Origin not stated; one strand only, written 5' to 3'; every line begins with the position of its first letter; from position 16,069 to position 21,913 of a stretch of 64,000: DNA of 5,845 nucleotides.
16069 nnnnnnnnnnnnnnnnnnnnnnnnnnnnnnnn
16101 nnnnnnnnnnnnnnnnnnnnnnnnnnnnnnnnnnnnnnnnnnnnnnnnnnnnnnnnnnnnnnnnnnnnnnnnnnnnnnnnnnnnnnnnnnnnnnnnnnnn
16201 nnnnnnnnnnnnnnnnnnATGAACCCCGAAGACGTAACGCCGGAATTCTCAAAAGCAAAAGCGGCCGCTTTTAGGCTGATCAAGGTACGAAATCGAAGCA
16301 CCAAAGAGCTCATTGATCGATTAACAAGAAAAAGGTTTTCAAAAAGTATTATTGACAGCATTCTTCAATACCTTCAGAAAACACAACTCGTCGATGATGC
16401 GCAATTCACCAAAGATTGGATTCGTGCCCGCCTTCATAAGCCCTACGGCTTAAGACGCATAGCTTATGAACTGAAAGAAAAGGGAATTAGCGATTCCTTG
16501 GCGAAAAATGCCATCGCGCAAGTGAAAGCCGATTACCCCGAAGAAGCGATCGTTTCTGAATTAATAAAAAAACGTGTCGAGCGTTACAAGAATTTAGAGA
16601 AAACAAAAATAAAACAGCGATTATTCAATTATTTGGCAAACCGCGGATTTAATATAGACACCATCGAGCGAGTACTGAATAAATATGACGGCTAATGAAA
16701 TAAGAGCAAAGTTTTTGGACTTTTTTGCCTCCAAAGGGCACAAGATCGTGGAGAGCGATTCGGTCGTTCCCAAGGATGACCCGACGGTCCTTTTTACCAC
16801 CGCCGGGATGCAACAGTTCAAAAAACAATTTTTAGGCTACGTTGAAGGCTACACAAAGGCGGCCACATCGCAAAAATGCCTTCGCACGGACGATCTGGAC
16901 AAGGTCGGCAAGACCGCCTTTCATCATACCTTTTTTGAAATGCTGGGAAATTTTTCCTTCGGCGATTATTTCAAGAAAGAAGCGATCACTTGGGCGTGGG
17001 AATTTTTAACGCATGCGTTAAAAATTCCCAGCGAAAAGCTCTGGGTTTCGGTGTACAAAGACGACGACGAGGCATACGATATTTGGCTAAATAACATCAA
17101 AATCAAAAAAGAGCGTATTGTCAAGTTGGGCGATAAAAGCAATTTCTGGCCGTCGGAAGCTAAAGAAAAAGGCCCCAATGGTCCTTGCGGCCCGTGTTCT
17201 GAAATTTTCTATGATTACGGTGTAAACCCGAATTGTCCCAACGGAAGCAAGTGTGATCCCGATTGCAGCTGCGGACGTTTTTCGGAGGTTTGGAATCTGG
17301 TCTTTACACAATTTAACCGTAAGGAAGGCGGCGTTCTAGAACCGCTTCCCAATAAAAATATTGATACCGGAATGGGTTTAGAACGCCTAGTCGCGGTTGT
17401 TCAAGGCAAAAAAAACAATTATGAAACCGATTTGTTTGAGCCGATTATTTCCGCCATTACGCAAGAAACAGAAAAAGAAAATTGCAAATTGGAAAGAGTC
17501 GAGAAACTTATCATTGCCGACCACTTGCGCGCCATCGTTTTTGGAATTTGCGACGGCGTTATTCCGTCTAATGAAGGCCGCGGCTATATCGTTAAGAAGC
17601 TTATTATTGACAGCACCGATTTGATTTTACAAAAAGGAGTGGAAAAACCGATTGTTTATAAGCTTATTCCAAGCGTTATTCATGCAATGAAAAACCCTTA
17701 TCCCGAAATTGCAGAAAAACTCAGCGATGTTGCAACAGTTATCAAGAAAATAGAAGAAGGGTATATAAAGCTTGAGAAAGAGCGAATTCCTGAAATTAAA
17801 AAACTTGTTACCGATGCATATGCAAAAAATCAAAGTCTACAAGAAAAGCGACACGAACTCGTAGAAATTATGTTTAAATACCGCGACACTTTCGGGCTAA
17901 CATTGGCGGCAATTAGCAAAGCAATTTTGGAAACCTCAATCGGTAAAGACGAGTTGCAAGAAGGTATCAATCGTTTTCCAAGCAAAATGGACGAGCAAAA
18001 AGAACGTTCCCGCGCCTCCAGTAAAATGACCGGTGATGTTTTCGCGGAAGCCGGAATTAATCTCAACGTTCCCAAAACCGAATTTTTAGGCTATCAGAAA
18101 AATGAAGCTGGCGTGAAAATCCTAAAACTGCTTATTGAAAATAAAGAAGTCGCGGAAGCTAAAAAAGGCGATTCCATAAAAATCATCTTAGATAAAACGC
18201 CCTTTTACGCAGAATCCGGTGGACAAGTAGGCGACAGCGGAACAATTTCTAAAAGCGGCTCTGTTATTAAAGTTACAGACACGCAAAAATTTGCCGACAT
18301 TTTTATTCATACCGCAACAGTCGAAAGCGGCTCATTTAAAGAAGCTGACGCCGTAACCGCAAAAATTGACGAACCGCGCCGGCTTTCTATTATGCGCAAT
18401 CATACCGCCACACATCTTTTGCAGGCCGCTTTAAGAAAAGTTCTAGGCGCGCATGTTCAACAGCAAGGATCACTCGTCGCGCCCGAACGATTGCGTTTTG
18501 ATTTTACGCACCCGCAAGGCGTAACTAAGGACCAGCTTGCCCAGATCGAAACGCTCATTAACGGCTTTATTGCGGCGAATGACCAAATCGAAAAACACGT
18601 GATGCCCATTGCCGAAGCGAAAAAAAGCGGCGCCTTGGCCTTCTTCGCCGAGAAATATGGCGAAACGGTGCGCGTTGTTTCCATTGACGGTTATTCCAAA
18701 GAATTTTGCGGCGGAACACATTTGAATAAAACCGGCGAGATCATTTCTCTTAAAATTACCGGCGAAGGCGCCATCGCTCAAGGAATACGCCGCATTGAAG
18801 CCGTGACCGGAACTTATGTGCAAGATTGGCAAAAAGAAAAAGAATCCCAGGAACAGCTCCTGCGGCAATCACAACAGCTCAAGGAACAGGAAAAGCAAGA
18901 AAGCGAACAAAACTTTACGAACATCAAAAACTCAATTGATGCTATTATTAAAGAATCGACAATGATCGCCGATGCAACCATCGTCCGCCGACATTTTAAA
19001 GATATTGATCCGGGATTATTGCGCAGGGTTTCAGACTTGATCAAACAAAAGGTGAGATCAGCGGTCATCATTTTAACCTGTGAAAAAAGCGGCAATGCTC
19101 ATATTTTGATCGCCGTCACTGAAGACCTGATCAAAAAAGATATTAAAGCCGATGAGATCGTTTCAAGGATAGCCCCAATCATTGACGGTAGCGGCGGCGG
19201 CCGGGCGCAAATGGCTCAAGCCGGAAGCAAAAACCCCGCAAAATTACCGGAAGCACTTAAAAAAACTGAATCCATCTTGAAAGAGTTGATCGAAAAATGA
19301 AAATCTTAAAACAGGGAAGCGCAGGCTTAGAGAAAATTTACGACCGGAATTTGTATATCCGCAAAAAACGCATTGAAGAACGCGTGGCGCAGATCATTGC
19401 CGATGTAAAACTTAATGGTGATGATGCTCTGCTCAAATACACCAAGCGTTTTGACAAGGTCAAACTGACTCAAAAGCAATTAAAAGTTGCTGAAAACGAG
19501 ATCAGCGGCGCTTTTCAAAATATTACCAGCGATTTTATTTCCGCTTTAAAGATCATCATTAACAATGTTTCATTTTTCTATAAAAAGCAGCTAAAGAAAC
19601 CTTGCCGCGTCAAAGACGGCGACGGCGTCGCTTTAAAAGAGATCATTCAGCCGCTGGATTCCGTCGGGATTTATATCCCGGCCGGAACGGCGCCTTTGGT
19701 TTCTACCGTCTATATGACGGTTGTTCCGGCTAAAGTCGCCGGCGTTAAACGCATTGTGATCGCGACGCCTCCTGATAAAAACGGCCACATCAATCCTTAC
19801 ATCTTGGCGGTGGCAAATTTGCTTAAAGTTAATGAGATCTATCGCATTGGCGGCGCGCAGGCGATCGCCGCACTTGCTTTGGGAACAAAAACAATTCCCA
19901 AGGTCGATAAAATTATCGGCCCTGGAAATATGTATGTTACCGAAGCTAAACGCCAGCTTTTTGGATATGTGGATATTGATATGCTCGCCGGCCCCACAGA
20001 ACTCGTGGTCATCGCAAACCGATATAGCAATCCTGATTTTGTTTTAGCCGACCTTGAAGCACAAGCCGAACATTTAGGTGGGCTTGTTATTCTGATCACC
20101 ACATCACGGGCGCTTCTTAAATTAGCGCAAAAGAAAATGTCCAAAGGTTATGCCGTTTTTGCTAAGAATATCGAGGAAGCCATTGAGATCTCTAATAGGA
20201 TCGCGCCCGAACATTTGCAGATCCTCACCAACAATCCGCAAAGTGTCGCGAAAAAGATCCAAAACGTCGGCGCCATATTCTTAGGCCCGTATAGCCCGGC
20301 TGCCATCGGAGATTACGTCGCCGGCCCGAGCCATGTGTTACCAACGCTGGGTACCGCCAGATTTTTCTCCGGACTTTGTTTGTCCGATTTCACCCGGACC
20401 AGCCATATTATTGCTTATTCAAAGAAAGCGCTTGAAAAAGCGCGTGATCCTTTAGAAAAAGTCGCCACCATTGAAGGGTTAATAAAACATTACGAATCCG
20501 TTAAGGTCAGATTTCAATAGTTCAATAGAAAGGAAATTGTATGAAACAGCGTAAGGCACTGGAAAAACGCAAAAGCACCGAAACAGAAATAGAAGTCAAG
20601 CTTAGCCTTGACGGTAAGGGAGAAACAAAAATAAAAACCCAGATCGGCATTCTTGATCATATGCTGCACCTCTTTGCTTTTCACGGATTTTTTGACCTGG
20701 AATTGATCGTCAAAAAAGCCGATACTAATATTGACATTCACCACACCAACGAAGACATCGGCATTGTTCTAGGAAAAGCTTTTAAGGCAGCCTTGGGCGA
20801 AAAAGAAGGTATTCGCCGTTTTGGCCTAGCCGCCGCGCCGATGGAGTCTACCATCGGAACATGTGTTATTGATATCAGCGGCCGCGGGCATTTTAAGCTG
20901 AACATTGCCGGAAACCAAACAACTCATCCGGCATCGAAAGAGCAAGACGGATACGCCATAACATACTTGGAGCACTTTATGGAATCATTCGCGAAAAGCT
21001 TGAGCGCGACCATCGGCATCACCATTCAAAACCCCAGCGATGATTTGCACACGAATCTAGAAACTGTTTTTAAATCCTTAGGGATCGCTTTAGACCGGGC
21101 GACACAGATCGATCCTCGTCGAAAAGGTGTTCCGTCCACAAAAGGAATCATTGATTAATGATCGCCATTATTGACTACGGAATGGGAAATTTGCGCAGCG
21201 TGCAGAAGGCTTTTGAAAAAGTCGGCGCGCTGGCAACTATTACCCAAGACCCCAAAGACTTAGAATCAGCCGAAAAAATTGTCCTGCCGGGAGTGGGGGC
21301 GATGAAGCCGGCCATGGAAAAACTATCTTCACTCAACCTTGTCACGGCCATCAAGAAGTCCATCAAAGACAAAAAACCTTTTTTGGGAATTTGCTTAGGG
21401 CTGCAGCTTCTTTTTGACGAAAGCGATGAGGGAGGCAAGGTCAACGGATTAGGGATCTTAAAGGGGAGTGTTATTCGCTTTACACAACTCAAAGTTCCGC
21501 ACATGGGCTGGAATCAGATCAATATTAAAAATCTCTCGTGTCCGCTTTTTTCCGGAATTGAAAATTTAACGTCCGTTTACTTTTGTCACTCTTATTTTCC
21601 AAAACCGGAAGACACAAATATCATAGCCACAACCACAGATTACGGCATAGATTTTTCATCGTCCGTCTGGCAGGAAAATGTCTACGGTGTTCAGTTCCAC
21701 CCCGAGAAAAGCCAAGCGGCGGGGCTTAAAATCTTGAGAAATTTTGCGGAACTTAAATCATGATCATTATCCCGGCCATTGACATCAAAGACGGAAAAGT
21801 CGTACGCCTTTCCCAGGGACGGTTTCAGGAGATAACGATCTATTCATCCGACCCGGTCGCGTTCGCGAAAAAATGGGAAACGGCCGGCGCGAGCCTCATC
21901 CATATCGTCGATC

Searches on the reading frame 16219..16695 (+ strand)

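Call 97: search_protein_families(library=pfam, proteins=[window:16219-16695:+], max_evalue=0.0001)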
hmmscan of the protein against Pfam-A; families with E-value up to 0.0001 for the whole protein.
window:16219-16695:+ (158 aa): 3 families
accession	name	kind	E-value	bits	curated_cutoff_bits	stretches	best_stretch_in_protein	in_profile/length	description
PF21982.2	RecX_HTH1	-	2.5e-14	53.4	26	1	13-52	1-40/40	RecX, first three-helix domain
PF02631.22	RecX_HTH2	-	4.7e-13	49.6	26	1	59-98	1-41/42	RecX, second three-helix domain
PF21981.2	RecX_HTH3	-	3e-10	40.5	26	1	109-153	3-48/48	RecX, third three-helix domain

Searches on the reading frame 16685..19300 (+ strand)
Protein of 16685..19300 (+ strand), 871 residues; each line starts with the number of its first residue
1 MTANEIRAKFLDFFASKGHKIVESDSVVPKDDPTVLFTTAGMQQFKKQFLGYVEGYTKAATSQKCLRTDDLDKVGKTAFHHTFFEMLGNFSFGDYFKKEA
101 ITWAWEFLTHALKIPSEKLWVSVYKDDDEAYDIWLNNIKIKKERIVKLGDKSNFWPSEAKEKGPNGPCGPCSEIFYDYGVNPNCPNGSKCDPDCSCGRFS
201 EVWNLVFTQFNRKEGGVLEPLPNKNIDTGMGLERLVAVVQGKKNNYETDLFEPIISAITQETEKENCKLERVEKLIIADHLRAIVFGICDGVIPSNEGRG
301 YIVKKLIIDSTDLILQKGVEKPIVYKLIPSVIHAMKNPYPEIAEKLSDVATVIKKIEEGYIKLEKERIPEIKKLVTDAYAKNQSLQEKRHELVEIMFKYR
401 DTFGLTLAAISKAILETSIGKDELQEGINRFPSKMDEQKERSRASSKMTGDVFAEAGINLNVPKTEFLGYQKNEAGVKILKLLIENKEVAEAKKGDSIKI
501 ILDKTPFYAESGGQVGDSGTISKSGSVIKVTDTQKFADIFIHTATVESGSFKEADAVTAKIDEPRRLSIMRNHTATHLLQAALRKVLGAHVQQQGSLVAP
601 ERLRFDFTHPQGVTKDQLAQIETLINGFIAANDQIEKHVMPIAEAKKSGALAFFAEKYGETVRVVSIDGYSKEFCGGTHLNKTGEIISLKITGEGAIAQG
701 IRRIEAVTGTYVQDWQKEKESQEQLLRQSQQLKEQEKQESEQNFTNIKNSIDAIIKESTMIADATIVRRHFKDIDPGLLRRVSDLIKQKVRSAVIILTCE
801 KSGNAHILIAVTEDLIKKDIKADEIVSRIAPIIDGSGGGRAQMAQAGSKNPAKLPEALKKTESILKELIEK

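Call 73: search_protein_families(library=pfam, proteins=[window:16685-19300:+], max_evalue=0.00001)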
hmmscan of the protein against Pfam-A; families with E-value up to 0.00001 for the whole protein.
window:16685-19300:+ (871 aa): 3 families
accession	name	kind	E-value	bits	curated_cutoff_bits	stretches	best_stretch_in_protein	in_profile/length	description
PF01411.24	tRNA-synt_2c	-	7.3e-168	560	30.3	1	5-564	1-551/552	tRNA synthetases class II (A)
PF02272.25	DHHA1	-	2.7e-14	53.9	25.9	1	771-867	10-102/102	DHHA1 domain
PF07973.19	tRNA_SAD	-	3.8e-13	49.6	24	1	662-705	1-44/44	Threonyl and Alanyl tRNA synthetase second additional domain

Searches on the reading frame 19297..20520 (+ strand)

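Call 73: search_protein_families(library=pfam, proteins=[window:19297-20520:+], max_evalue=0.00001)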
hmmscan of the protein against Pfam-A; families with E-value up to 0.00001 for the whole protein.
window:19297-20520:+ (407 aa): 1 family
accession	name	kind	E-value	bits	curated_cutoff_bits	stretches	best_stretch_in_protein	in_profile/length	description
PF00815.25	Histidinol_dh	-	4.5e-143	477.6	27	1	23-406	8-411/411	Histidinol dehydrogenase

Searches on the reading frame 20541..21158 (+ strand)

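Call 97: search_protein_families(library=pfam, proteins=[window:20541-21158:+], max_evalue=0.0001)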
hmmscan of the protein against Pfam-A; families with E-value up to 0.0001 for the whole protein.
window:20541-21158:+ (205 aa): 1 family
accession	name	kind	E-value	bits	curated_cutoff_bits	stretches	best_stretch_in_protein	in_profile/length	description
PF00475.24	IGPD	-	2.6e-40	138.3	27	1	33-184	1-144/144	Imidazoleglycerol-phosphate dehydratase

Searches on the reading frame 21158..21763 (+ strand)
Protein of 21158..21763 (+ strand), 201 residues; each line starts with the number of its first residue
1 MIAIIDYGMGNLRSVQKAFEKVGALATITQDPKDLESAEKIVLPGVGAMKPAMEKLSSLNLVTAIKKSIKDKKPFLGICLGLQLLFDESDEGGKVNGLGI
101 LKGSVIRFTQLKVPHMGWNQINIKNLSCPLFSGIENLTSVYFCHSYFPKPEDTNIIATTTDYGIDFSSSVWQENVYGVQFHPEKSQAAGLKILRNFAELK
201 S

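Call 97: search_protein_families(library=pfam, proteins=[window:21158-21763:+], max_evalue=0.0001)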
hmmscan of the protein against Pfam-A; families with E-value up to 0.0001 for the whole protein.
window:21158-21763:+ (201 aa): 4 families
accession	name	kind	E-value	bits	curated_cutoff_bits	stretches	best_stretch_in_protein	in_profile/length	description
PF00117.34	GATase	-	1.5e-23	83.9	22.8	1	4-196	2-186/190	Glutamine amidotransferase class-I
PF01174.25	SNO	-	2.7e-08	34.3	27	1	10-187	6-174/188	SNO glutamine amidotransferase family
PF07685.20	GATase_3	-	1.2e-06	28.8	27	1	27-105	29-115/196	CobB/CobQ-like glutamine amidotransferase domain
PF07722.19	Peptidase_C26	-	2.4e-06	27.9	20.5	1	64-183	97-219/219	Peptidase C26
